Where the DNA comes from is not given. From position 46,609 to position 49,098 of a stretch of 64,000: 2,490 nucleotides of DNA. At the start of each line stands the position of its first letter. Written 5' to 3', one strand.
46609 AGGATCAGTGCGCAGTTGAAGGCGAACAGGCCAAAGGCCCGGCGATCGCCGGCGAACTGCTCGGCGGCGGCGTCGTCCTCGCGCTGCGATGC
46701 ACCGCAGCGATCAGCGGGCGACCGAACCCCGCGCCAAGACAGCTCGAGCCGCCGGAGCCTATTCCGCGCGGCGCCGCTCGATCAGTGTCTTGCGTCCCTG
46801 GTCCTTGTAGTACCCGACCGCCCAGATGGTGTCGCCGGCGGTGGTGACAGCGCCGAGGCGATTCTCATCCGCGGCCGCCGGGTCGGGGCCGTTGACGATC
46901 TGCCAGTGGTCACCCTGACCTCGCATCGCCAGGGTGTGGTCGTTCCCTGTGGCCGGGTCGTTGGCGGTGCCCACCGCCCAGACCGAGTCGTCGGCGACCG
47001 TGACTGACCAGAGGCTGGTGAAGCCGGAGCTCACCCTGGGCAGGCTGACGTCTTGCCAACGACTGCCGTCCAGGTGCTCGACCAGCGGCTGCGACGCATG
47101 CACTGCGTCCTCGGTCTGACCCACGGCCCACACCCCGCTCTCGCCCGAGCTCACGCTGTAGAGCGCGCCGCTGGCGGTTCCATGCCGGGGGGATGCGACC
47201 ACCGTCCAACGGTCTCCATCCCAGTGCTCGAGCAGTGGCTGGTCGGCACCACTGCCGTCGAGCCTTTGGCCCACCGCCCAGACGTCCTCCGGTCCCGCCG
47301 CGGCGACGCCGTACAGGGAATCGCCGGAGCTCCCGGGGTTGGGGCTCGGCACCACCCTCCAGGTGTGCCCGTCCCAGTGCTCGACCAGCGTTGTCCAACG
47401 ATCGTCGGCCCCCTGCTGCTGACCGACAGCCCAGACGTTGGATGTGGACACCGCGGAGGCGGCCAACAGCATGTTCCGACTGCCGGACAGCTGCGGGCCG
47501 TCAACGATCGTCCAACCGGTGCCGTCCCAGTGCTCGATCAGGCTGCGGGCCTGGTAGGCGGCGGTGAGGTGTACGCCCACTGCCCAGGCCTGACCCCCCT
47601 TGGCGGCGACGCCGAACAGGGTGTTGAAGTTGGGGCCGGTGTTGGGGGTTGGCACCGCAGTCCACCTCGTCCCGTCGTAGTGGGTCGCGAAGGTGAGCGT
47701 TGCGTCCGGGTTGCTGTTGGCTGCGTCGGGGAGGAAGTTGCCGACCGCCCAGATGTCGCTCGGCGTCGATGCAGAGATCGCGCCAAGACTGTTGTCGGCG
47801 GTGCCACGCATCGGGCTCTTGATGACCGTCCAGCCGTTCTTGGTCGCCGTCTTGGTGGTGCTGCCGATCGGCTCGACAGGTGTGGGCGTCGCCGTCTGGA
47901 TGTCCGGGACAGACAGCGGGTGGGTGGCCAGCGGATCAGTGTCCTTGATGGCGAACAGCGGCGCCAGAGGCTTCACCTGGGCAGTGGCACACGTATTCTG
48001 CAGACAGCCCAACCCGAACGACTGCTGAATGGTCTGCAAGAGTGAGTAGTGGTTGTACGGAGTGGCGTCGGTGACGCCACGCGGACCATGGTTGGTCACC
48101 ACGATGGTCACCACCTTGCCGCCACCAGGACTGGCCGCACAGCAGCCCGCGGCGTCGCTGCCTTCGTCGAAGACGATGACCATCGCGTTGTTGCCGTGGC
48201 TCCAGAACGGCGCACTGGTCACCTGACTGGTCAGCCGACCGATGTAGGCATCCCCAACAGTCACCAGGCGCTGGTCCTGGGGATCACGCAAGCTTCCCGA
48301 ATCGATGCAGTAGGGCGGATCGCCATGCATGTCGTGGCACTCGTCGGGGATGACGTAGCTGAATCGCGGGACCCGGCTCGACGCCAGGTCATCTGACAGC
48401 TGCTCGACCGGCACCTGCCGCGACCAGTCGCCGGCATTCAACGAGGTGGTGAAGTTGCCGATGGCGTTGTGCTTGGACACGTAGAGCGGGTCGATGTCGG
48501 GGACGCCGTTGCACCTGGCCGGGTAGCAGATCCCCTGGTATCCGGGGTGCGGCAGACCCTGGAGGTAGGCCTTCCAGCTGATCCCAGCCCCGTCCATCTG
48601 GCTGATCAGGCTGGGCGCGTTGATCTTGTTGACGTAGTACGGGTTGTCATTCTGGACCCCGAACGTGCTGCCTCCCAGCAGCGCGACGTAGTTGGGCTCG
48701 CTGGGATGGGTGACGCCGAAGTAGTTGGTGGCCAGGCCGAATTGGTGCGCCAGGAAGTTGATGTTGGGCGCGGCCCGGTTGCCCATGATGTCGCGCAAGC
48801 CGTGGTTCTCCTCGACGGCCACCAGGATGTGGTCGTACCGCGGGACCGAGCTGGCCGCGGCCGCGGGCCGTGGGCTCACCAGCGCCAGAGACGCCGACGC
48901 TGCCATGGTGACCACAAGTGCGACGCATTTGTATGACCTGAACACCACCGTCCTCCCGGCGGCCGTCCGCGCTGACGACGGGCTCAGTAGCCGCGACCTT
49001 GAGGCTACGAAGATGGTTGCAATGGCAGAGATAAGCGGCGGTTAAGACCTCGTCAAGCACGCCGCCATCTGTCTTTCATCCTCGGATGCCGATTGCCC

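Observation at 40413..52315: Phosphate-scavenging island: five paralogous PF04185 phosphoesterases (PLC / AcpA-like) in 12 kb, several fused to beta-propellers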

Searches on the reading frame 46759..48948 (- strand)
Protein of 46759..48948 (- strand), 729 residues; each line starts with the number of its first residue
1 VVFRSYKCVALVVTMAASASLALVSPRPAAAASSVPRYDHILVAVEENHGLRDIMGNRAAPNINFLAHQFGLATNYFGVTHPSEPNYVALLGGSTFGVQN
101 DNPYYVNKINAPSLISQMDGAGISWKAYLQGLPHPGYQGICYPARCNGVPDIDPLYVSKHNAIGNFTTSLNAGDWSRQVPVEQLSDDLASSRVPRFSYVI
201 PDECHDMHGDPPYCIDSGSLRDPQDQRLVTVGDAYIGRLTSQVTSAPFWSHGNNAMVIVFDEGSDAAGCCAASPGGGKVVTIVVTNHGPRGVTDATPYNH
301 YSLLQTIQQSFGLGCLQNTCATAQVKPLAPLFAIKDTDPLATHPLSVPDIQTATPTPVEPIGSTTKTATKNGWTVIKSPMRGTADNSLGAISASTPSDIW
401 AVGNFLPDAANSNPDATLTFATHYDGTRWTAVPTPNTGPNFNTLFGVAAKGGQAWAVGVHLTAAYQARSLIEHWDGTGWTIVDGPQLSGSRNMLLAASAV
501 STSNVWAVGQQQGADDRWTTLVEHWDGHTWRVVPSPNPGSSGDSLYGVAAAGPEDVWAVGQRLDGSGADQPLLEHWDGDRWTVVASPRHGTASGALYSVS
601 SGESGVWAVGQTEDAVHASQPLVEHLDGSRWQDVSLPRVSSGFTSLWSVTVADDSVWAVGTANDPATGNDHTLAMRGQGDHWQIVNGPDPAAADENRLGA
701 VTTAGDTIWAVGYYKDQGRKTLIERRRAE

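Call 3: search_protein_families(library=pfam, proteins=[window:46759-48948:-], max_evalue=0.01)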
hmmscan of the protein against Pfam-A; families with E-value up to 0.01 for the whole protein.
window:46759-48948:- (729 aa): 1 family
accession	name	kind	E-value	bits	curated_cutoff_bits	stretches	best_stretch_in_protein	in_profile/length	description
PF04185.19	Phosphoesterase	-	4.5e-25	89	23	1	58-313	105-355/356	Phosphoesterase family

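Call 9: search_protein_families(library=ncbifam, proteins=[window:46759-48948:-], max_evalue=0.1)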
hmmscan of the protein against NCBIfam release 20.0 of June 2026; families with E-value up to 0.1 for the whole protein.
window:46759-48948:- (729 aa): 2 families
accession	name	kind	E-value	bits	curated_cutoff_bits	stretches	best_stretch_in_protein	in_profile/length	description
TIGR03397.1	acid_phos_Burk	subfamily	0.0001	21.6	362.75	1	229-318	365-457/483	acid phosphatase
TIGR03396.1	PC_PLC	equivalog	0.0027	16.2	580.25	1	66-208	155-300/688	phosphocholine-specific phospholipase C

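Call 11: find_encoding_contigs(protein=window:46759-48948:-, flank=10000, max_places=6)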
Protein window:46759-48948:- (729 aa): no gene with exactly this product is on record in the collection.

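Call 12: find_homologous_proteins(query=window:46759-48948:-, max_evalue=0.00001)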
Query window:46759-48948:- (729 aa): 915 proteins with E <= 0.00001 among 8000 candidates; the best 120 are listed.
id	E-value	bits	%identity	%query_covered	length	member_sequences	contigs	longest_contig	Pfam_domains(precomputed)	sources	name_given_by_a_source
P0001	0.0e+0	1661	100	98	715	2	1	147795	PF04185.20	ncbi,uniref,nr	ncbi:MAG: hypothetical protein JF887_05765 [Candidatus Dormibacteraeota bacterium]|uniref:Phosphoest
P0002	0.0e+0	1367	80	100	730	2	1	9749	PF04185.20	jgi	-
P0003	0.0e+0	1151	70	96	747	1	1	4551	PF04185.20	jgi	jgi:hypothetical protein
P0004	0.0e+0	1133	67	99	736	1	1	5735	PF04185.20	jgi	-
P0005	0.0e+0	1131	70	95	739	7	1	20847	PF04185.20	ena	-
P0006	0.0e+0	1110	67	98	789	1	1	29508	PF04185.20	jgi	jgi:hypothetical protein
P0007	0.0e+0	1109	69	94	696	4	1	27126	PF04185.20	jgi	jgi:hypothetical protein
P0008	0.0e+0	1106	68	95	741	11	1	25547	PF04185.20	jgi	jgi:hypothetical protein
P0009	0.0e+0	1102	67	98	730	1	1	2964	PF04185.20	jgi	jgi:hypothetical protein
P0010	0.0e+0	1101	65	99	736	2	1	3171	PF04185.20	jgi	-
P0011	0.0e+0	1100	67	95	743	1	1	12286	PF04185.20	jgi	jgi:hypothetical protein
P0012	0.0e+0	1089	68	95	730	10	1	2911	PF04185.20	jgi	jgi:hypothetical protein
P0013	0.0e+0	1083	67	98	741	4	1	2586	PF04185.20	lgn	-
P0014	0.0e+0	1049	63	99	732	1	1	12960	PF04185.20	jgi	jgi:Phosphoesterase family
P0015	0.0e+0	1045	63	100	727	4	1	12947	PF04185.20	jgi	jgi:hypothetical protein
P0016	0.0e+0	1041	68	90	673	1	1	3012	PF04185.20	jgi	jgi:hypothetical protein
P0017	0.0e+0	1033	63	95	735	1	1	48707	PF04185.20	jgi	jgi:hypothetical protein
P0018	0.0e+0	1026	61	99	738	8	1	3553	PF04185.20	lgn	-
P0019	0.0e+0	1023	63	96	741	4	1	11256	PF04185.20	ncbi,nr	ncbi:MAG TPA: alkaline phosphatase family protein [Candidatus Dormibacteraeota bacterium]|nr:alkalin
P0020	0.0e+0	1016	62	99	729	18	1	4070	PF04185.20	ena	-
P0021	1.0e-297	1008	61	95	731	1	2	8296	PF04185.20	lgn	-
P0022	4.7e-297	1005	60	98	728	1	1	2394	PF04185.20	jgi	jgi:hypothetical protein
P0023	5.1e-296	1002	62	95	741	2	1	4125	PF04185.20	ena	-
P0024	7.6e-295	998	62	96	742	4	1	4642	PF04185.20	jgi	jgi:hypothetical protein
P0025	9.1e-295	998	62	95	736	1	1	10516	PF04185.20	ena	-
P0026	4.8e-294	996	61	95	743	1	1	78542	PF04185.20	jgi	jgi:hypothetical protein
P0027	1.3e-293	994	60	99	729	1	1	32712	PF04185.20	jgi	jgi:hypothetical protein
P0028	1.5e-293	994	61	95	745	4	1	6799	PF04185.20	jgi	jgi:hypothetical protein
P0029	3.7e-293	993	62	95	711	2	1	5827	PF04185.20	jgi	jgi:hypothetical protein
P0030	1.1e-292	991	60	96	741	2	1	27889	PF04185.20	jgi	-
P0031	4.7e-292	989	60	98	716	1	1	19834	PF04185.20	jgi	jgi:hypothetical protein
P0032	6.1e-292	989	63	95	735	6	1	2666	PF04185.20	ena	-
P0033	3.9e-291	986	61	96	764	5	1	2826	PF04185.20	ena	-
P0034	4.3e-291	986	61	98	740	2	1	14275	PF04185.20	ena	-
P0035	2.9e-290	983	61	95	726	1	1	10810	PF04185.20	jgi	-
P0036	9.8e-290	981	60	95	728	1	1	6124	PF04185.20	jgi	jgi:hypothetical protein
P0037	4.2e-288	976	61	97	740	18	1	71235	PF04185.20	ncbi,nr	ncbi:MAG TPA: alkaline phosphatase family protein [Actinomycetota bacterium]|nr:alkaline phosphatase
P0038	8.7e-288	975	59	96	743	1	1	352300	PF04185.20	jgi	jgi:Phosphoesterase family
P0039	1.3e-287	974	60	96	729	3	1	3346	PF04185.20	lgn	-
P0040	1.8e-287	974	60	96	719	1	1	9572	PF04185.20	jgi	jgi:hypothetical protein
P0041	3.8e-287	973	59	96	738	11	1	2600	PF04185.20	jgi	jgi:hypothetical protein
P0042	6.7e-287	972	59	98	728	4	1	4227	PF04185.20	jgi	-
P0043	8.6e-287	972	61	96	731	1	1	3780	PF04185.20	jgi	jgi:hypothetical protein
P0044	3.4e-285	966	61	98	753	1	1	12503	PF04185.20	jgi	jgi:hypothetical protein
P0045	3.2e-284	963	61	95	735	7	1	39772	PF04185.20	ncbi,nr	ncbi:MAG TPA: alkaline phosphatase family protein [Planosporangium sp.]|nr:alkaline phosphatase fami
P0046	1.2e-282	958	59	99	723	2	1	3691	PF04185.20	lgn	-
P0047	1.2e-282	958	58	99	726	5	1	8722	PF04185.20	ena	-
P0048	1.5e-282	958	58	99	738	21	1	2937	PF04185.20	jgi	jgi:hypothetical protein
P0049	8.3e-282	955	58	99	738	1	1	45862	PF04185.20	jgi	jgi:hypothetical protein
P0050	9.6e-282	955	58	95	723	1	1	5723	PF04185.20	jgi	jgi:hypothetical protein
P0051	1.2e-281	954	60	95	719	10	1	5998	PF04185.20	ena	-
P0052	4.3e-281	953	58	95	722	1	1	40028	PF04185.20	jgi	jgi:hypothetical protein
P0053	9.2e-281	952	57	100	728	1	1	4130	PF04185.20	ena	-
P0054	1.1e-280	951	58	98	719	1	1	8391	PF04185.20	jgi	jgi:hypothetical protein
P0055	1.2e-280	951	57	100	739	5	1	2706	PF04185.20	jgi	jgi:hypothetical protein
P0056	1.2e-280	951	58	99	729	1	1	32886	PF04185.20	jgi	jgi:hypothetical protein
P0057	3.1e-280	950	59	98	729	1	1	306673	PF04185.20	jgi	jgi:hypothetical protein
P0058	3.4e-280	950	59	95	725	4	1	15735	PF04185.20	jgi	jgi:hypothetical protein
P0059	9.8e-280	948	60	95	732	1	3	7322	PF04185.20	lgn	-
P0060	3.2e-279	947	59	95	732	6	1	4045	PF04185.20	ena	-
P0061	1.8e-277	941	57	96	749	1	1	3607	PF04185.20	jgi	jgi:Phosphoesterase family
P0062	4.3e-277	939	58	98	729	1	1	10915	PF04185.20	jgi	-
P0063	1.2e-276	938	60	95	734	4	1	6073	PF04185.20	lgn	-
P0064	1.2e-276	938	58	97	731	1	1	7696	PF04185.20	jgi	jgi:Phosphoesterase family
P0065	5.1e-276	936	60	94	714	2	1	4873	PF04185.20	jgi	jgi:hypothetical protein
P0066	5.8e-276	936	58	95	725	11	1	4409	PF04185.20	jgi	jgi:hypothetical protein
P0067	1.4e-275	934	59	95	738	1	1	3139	PF04185.20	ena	-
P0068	2.0e-275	934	61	95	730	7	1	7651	PF04185.20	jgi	-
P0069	3.6e-275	933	59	96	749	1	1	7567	PF04185.20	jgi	jgi:hypothetical protein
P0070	6.4e-275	932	58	97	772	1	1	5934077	PF04185.20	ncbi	-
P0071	7.2e-275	932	59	95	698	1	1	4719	PF04185.20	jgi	jgi:hypothetical protein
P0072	1.7e-274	931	59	95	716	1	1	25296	PF04185.20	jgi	jgi:hypothetical protein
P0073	2.2e-274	931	59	95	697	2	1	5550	PF04185.20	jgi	jgi:hypothetical protein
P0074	2.6e-274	930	58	98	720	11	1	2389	PF04185.20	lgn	-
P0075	3.3e-274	930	57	95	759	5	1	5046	PF04185.20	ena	-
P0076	3.5e-274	930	57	99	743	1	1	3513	PF04185.20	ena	-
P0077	7.3e-274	929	59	94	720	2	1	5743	PF04185.20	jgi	jgi:Phosphoesterase family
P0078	1.0e-273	928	59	96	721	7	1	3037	PF04185.20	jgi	jgi:hypothetical protein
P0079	5.1e-273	926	58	99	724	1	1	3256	PF04185.20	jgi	-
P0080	5.9e-273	926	58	95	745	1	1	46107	PF04185.20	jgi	jgi:hypothetical protein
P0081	7.4e-273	925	56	98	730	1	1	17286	PF04185.20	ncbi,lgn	-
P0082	1.3e-272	925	59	96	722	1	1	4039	PF04185.20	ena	-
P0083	1.7e-272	924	59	94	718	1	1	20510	PF04185.20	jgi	jgi:hypothetical protein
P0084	2.8e-272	924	57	96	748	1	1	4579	PF04185.20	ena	-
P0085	5.3e-272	923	57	95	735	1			PF04185.20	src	-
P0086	9.4e-272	922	57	98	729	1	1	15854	PF04185.20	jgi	jgi:hypothetical protein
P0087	1.0e-270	918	57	96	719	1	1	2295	PF04185.20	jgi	jgi:Phosphoesterase family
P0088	1.0e-270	918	58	95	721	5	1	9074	PF04185.20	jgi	jgi:hypothetical protein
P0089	9.7e-270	915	58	96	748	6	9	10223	PF04185.20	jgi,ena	jgi:hypothetical protein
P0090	1.4e-269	915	56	99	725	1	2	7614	PF04185.20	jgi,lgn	jgi:hypothetical protein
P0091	1.6e-269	914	57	98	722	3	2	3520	PF04185.20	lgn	-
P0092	1.4e-268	911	55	99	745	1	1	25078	PF04185.20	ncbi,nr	ncbi:MAG TPA: alkaline phosphatase family protein [Streptosporangiaceae bacterium]|nr:alkaline phosp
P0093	2.2e-268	911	57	96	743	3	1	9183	PF04185.20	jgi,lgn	-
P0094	3.0e-268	910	56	95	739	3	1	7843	PF04185.20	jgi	jgi:phosphoesterase family protein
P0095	4.7e-268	910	59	94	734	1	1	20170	PF04185.20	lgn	-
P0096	5.1e-268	909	59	95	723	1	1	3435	PF04185.20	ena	-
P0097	8.3e-268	909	59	94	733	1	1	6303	PF04185.20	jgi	jgi:hypothetical protein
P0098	1.9e-267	908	58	95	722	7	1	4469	PF04185.20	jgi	jgi:hypothetical protein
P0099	2.1e-267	907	58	95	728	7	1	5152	PF04185.20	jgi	-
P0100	3.5e-267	907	59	97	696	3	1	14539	PF04185.20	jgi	jgi:hypothetical protein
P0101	8.1e-267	905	57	95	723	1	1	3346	PF04185.20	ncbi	-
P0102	8.6e-267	905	58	96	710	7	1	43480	PF04185.20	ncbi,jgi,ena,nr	ncbi:MAG TPA: alkaline phosphatase family protein [Streptosporangiaceae bacterium]|jgi:hypothetical 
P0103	1.2e-266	905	56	98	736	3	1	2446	PF04185.20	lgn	-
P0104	1.3e-266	905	56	98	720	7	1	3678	PF04185.20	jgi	jgi:hypothetical protein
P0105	1.7e-266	904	55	99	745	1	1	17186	PF04185.20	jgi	jgi:hypothetical protein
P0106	3.8e-266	903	55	100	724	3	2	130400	PF04185.20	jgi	jgi:phospholipase C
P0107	6.0e-266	903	54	98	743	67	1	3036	PF04185.20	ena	-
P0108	8.7e-266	902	57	99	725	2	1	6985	PF04185.20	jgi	jgi:hypothetical protein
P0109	1.2e-265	902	59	94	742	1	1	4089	PF04185.20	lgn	-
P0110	1.4e-265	901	57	100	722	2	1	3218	PF04185.20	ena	-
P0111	1.7e-265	901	57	95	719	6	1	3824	PF04185.20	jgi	jgi:hypothetical protein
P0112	2.7e-265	900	56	95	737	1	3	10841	PF04185.20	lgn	-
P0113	3.0e-265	900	56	95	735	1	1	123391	PF04185.20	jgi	jgi:hypothetical protein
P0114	3.7e-265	900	58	96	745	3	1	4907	PF04185.20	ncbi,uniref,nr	ncbi:alkaline phosphatase family protein [Actinacidiphila oryziradicis]|uniref:alkaline phosphatase 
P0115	4.5e-265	900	59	94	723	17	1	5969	PF04185.20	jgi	jgi:hypothetical protein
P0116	4.5e-265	900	56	98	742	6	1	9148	PF04185.20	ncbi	-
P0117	4.7e-265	900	58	94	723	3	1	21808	PF04185.20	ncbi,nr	ncbi:MAG TPA: alkaline phosphatase family protein [Streptosporangiaceae bacterium]|nr:alkaline phosp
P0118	4.7e-265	900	56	97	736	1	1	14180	PF04185.20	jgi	jgi:hypothetical protein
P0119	5.7e-265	899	55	99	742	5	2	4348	PF04185.20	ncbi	-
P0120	1.2e-264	898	58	94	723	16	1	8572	PF04185.20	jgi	jgi:hypothetical protein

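Call 13: find_encoding_contigs(protein=P0001, flank=10000, max_places=3)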
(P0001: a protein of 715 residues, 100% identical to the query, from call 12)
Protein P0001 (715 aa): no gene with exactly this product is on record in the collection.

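Call 14: find_encoding_contigs(protein=P0002, flank=10000, max_places=3)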
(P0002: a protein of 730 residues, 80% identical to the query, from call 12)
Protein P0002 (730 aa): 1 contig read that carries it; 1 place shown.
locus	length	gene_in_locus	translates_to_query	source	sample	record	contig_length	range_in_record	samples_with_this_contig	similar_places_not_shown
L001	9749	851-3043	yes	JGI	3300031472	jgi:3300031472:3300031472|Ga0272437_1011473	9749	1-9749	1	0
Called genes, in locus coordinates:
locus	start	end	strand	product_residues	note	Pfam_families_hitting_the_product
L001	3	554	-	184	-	?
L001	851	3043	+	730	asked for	PF04185:Phosphoesterase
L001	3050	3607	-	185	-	PF04264:YceI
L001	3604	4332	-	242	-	-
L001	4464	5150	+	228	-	PF01135:PCMT (weak), PF01596:Methyltransf_3, PF13578:Methyltransf_24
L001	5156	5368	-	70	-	-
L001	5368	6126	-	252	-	PF16955:OFeT_1 (weak)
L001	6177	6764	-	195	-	-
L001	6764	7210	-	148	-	-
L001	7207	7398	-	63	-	-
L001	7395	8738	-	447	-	-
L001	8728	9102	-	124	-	-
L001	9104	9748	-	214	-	?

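Call 15: find_encoding_contigs(protein=P0006, flank=10000, max_places=3)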
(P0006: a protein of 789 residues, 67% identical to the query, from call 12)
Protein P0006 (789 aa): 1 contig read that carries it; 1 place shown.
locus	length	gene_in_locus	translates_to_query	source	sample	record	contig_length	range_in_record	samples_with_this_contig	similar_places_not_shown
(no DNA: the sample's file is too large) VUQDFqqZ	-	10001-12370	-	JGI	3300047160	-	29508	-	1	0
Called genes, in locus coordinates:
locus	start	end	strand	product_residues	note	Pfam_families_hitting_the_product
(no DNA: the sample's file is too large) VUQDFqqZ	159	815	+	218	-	PF09579:Spore_YtfJ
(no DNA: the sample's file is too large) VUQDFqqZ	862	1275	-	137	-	-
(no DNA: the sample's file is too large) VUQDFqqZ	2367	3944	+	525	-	-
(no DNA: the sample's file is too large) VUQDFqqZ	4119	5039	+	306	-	PF13304:AAA_21 (weak), PF13175:AAA_15 (weak), PF20469:OLD-like_TOPRIM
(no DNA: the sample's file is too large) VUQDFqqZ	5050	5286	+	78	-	-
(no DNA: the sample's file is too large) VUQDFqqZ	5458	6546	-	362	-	-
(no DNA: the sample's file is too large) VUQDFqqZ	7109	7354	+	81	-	PF12849:PBP_like_2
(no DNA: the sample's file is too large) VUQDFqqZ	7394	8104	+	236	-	PF01547:SBP_bac_1 (weak), PF12849:PBP_like_2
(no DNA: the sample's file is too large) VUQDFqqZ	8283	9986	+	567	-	PF07690:MFS_1, PF00027:cNMP_binding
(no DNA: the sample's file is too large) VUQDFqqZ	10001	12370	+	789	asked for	PF04185:Phosphoesterase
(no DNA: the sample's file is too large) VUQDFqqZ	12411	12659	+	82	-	-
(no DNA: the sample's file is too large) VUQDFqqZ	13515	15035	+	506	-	PF04185:Phosphoesterase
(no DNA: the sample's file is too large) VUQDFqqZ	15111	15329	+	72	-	-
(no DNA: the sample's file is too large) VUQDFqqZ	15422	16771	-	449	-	PF00083:Sugar_tr (faint), PF07690:MFS_1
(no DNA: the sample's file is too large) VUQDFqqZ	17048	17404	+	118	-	-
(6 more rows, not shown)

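Call 32: find_related_loci(query=window:46759-48948:-, collection=genome_contigs, flank=10000)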
Query window:46759-48948:- (729 aa) in genome_contigs; peptide patterns used: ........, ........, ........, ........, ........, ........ (x = any residue, [..] = any of these).
124 stretches matched a pattern; 117 encode a relative of the query (tblastn E <= 1e-3); the best 80 are kept; 79 distinct loci.
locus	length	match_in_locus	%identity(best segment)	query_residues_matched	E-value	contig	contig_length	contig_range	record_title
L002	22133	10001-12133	58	19-728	0e+0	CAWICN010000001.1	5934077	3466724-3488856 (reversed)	MAG: uncultured Acidimicrobiaceae bacterium isolate MFD09603.bin.1.325 genome assembly, contig: contig_2717, whole genom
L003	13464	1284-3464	53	4-727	0e+0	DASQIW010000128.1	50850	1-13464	MAG TPA_asm: Streptosporangiaceae bacterium isolate SMAG_U11869 k141_1432749, whole genome shotgun sequence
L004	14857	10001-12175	54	4-726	0e+0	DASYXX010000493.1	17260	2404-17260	MAG TPA_asm: Streptosporangiaceae bacterium isolate SMAG_U6319 k141_445220, whole genome shotgun sequence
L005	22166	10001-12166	53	9-727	0e+0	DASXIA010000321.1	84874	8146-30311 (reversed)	MAG TPA_asm: Streptosporangiaceae bacterium isolate SMAG_U5209 k141_1584977, whole genome shotgun sequence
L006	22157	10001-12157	54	4-718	0e+0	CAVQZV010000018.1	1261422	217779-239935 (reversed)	MAG: uncultured Actinomycetota bacterium isolate MFD00031.bin.1.203 genome assembly, contig: contig_8706, whole genome s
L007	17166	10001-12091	55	36-726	0e+0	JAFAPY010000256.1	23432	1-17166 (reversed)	MAG: Streptosporangiaceae bacterium isolate CP_BM_ER_50 BM_ER_k147_2922495, whole genome shotgun sequence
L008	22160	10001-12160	55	16-726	0e+0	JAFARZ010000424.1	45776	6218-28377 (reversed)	MAG: Streptosporangiaceae bacterium isolate CP_BM_ER_R8_5 BM_ER_R8_k147_2298080, whole genome shotgun sequence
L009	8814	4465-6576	54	39-727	0e+0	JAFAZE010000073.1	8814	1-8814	MAG: Streptosporangiaceae bacterium isolate CP_BM_RX_R8_33 BM_RX_R8_k147_3481891, whole genome shotgun sequence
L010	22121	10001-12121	52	30-726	0e+0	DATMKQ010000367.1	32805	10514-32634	MAG TPA_asm: Trebonia sp. isolate SMAG_U12775 k141_812059, whole genome shotgun sequence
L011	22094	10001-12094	52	37-726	0e+0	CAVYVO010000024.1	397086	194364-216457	MAG: uncultured Actinomycetota bacterium isolate MFD03323.bin.2.84 genome assembly, contig: contig_3317, whole genome sh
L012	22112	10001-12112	51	31-726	0e+0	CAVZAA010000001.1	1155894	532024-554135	MAG: uncultured Actinomycetota bacterium isolate MFD02248.bin.3.127 genome assembly, contig: contig_12517, whole genome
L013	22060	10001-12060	54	36-720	0e+0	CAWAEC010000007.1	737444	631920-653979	MAG: uncultured Acidimicrobiaceae bacterium isolate MFD00731.bin.2.167 genome assembly, contig: contig_20934, whole geno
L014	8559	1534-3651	45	36-725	0e+0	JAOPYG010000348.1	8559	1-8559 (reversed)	MAG: Actinoallomurus sp. isolate RYN_221 scaffold_2601799, whole genome shotgun sequence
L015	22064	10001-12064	42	33-726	6e-176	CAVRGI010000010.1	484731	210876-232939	MAG: uncultured Solirubrobacterales bacterium isolate MFD05377.bin.2.13 genome assembly, contig: contig_69351, whole gen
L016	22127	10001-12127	43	13-724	7e-172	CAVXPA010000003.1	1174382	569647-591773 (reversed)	MAG: uncultured Solirubrobacterales bacterium isolate MFD00731.bin.2.60 genome assembly, contig: contig_25572, whole gen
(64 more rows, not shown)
